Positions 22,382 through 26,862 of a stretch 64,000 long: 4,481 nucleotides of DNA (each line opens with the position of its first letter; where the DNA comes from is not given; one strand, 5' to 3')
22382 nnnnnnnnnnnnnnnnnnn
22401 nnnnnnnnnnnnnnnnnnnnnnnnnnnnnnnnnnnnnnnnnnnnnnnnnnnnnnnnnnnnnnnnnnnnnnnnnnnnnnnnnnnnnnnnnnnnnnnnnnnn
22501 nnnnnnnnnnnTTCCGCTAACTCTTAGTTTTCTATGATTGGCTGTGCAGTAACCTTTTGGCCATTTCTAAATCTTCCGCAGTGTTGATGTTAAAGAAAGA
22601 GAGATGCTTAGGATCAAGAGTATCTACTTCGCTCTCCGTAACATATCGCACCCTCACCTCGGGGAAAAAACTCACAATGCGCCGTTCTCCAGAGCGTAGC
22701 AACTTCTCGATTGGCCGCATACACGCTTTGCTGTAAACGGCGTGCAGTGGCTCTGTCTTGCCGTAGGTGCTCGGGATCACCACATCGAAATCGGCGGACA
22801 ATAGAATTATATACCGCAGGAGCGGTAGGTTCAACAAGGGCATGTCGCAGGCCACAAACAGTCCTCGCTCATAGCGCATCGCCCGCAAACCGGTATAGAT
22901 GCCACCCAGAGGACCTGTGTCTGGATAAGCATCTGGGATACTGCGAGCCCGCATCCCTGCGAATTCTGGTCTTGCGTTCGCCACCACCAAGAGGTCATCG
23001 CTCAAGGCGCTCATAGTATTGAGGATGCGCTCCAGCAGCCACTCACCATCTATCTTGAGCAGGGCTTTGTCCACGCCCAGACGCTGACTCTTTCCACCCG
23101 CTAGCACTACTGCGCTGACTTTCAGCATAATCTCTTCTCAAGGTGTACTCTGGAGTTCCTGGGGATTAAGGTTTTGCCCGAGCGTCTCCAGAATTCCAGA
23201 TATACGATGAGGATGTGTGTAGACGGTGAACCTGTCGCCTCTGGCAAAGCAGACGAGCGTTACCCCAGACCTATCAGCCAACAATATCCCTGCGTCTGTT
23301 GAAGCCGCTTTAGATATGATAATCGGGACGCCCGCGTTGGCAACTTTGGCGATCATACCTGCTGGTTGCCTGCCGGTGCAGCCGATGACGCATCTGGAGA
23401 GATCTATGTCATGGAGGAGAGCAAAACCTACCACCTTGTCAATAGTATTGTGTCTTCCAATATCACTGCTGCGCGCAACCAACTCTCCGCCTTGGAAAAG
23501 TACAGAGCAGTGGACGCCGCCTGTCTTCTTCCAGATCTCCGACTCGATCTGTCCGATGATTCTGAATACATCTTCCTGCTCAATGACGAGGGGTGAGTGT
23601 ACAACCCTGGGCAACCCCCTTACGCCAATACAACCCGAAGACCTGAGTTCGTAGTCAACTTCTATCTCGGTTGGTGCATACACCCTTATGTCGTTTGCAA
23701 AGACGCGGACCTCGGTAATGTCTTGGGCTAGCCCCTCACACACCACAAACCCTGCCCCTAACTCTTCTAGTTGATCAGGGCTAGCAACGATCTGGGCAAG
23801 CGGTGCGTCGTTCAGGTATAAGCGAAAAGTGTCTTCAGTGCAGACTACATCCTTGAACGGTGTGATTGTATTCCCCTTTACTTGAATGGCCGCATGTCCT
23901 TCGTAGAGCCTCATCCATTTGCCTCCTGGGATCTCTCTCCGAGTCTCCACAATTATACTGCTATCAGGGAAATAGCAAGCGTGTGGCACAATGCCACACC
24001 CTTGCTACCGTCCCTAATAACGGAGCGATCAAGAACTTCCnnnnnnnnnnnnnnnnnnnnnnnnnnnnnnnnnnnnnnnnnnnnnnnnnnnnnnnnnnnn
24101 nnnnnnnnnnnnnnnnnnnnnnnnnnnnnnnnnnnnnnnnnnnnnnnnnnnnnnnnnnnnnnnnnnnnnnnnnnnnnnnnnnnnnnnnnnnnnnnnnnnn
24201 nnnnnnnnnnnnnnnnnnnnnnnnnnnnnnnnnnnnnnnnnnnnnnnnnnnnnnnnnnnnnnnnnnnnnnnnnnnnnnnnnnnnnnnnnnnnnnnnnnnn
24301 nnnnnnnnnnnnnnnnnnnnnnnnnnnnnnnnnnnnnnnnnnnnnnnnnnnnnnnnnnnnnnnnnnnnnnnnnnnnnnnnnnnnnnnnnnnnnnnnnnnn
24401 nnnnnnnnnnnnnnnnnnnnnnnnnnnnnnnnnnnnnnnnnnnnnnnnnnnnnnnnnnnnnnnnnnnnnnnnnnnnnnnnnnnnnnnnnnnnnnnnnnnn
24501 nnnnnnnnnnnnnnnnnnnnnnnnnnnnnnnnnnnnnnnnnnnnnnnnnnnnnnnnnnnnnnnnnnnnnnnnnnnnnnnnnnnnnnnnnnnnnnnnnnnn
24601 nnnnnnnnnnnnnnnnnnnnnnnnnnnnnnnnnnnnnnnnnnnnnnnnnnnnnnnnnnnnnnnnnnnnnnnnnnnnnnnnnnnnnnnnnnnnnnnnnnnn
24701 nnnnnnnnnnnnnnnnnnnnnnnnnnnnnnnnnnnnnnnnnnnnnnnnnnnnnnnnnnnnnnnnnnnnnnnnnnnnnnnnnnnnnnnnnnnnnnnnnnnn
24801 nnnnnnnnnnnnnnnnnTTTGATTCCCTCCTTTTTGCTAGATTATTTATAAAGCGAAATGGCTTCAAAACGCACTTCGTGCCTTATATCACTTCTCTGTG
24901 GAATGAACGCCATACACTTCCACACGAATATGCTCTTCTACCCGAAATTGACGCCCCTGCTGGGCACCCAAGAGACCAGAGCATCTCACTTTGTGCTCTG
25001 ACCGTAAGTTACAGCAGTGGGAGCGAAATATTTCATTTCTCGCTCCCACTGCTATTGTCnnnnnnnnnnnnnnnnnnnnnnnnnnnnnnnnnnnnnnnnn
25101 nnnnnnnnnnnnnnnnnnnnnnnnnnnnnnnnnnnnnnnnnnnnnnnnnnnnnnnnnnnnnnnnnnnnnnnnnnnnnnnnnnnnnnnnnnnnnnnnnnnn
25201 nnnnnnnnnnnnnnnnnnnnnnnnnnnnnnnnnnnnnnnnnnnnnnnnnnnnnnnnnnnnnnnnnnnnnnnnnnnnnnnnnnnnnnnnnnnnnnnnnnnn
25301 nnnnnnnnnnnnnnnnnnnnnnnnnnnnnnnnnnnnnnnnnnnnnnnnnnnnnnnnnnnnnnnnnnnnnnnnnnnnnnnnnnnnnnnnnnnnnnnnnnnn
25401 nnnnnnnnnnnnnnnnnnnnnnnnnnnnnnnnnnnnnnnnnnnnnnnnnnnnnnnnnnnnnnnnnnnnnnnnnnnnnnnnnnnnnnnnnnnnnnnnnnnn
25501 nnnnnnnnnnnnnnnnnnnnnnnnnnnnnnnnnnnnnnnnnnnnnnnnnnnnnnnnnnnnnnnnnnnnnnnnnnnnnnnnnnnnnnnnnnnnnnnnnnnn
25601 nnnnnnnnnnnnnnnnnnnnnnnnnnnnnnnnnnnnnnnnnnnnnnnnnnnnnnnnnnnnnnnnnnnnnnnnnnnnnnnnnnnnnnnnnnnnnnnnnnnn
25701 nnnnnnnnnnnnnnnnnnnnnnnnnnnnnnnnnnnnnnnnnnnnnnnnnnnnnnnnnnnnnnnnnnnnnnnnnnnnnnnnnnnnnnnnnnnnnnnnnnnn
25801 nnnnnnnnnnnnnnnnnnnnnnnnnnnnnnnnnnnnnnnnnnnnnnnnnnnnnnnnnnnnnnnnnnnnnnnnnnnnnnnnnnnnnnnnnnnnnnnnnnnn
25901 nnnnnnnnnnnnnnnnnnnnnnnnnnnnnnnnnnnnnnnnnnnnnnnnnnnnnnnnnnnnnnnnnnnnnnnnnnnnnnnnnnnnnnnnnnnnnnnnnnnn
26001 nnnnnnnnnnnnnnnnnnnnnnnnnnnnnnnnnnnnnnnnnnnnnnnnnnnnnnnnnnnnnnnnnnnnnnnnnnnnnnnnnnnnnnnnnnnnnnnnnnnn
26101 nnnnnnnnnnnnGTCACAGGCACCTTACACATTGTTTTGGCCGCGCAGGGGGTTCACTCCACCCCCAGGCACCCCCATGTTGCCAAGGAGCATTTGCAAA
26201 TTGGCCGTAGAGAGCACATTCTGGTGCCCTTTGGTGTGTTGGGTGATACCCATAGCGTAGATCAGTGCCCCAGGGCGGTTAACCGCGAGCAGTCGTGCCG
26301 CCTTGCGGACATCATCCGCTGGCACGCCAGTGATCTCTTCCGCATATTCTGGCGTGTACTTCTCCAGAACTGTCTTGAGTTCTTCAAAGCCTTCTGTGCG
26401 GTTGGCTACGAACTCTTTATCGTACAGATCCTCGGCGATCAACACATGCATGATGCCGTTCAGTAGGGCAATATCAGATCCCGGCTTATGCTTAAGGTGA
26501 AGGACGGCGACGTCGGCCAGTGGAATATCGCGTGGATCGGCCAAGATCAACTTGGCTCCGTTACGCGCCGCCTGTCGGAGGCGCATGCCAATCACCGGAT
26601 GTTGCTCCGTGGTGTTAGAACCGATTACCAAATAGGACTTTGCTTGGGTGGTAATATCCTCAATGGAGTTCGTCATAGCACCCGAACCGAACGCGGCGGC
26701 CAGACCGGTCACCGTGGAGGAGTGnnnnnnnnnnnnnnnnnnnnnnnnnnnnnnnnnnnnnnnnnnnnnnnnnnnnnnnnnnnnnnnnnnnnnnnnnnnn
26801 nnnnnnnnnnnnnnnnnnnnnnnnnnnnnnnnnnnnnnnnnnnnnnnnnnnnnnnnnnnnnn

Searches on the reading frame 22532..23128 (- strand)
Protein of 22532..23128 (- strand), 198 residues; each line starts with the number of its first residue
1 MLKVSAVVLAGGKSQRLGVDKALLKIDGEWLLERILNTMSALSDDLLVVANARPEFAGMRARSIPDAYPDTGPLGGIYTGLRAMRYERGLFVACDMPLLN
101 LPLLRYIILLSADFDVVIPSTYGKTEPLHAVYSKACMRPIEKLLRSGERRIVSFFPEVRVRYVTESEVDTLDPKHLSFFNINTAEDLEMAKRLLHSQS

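Call 6: search_protein_families(library=pfam, proteins=[window:22532-23128:-], max_evalue=0.00001)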
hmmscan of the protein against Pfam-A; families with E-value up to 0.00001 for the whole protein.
window:22532-23128:- (198 aa): 1 family
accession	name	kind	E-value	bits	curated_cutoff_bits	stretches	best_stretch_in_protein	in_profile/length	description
PF12804.13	NTP_transf_3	-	1.3e-34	120.2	27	1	6-153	1-155/160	MobA-like NTP transferase domain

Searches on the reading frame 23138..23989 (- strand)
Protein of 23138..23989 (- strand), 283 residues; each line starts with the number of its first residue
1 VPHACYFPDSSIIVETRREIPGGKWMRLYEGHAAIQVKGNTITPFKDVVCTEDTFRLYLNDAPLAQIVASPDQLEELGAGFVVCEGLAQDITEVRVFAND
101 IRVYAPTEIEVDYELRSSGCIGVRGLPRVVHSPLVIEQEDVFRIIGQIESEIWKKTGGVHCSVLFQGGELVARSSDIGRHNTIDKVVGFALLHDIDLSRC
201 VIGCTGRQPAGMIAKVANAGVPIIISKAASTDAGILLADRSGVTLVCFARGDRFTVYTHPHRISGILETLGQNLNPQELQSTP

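Call 6: search_protein_families(library=pfam, proteins=[window:23138-23989:-], max_evalue=0.00001)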
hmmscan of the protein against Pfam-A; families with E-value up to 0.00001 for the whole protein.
window:23138-23989:- (283 aa): 1 family
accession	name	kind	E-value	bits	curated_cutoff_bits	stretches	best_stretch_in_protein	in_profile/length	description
PF02634.21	FdhD-NarQ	-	2.2e-55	188.4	27.2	1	51-263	2-236/237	FdhD/NarQ family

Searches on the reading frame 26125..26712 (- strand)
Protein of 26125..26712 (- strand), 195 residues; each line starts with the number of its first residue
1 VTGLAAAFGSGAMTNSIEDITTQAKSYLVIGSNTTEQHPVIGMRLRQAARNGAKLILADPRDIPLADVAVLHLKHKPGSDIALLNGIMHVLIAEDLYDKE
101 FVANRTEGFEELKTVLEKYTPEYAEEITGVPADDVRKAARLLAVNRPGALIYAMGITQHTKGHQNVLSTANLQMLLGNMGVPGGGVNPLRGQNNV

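Call 6: search_protein_families(library=pfam, proteins=[window:26125-26712:-], max_evalue=0.00001)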
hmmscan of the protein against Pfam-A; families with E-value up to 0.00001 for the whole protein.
window:26125-26712:- (195 aa): 1 family
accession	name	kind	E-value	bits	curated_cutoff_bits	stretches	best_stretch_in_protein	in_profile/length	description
PF00384.28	Molybdopterin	-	2.3e-21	76.6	24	1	12-189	97-224/353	Molybdopterin oxidoreductase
